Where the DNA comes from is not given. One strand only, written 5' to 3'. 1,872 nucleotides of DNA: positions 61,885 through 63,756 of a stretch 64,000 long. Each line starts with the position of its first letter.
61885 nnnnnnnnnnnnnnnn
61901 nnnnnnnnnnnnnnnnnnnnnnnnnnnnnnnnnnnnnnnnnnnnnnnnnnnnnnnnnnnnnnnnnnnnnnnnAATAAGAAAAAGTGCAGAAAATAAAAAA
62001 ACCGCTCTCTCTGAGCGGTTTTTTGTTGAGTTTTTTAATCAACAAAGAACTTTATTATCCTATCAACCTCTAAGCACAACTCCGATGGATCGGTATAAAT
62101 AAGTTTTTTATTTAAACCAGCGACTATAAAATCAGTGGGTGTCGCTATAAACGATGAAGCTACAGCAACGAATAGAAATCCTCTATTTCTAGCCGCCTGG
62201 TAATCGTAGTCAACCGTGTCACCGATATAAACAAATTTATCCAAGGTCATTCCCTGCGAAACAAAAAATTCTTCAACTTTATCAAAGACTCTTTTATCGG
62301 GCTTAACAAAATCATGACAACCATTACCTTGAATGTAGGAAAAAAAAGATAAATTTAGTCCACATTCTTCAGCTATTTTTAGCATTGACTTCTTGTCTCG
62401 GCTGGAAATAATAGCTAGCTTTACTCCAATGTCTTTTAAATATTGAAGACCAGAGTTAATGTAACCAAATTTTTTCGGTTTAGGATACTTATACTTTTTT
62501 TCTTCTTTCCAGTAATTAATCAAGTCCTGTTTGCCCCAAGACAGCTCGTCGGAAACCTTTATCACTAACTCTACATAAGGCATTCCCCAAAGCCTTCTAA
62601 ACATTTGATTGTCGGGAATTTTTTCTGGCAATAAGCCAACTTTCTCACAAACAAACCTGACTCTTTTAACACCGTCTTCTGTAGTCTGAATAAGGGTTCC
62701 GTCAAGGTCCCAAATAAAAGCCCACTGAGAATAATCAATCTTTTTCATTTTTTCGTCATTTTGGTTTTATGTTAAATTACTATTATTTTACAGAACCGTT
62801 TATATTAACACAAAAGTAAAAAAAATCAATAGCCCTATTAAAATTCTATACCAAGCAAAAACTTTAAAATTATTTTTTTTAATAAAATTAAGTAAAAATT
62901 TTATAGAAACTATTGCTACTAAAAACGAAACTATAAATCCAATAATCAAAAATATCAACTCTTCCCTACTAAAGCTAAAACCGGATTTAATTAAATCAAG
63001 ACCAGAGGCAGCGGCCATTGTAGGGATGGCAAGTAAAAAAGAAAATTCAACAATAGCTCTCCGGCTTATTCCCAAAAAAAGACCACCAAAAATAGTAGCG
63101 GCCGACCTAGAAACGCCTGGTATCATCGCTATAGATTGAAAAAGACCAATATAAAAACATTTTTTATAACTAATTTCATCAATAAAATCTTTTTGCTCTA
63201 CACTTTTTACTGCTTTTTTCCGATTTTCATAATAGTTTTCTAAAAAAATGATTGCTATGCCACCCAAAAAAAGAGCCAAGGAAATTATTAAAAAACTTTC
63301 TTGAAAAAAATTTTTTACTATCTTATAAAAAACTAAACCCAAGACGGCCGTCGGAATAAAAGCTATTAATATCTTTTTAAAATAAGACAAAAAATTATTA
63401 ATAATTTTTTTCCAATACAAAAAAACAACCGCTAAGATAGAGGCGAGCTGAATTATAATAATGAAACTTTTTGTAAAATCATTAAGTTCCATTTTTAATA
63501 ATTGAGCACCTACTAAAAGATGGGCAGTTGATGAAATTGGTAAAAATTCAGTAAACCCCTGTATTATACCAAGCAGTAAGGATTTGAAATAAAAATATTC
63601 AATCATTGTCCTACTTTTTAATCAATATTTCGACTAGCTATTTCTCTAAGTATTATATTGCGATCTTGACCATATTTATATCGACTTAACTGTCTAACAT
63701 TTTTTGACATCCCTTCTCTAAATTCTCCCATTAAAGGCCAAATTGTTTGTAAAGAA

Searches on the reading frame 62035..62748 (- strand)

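Call 79: search_protein_families(library=pfam, proteins=[window:62035-62748:-], max_evalue=0.00001)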
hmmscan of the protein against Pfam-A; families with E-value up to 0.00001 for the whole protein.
window:62035-62748:- (237 aa): 2 families
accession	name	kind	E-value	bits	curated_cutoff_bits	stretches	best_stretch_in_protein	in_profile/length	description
PF13419.12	HAD_2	-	4e-20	73.1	23.8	1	12-196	2-178/178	Haloacid dehalogenase-like hydrolase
PF00702.32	Hydrolase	-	1e-12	49.3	26.4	1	10-188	3-189/191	haloacid dehalogenase-like hydrolase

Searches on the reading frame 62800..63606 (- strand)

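Call 79: search_protein_families(library=pfam, proteins=[window:62800-63606:-], max_evalue=0.00001)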
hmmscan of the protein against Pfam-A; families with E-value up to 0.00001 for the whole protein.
window:62800-63606:- (268 aa): 1 family
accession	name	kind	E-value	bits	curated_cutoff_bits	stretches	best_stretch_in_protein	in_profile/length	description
PF02673.24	BacA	-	4.3e-74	249.9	33.4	1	10-260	2-257/257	Bacitracin resistance protein BacA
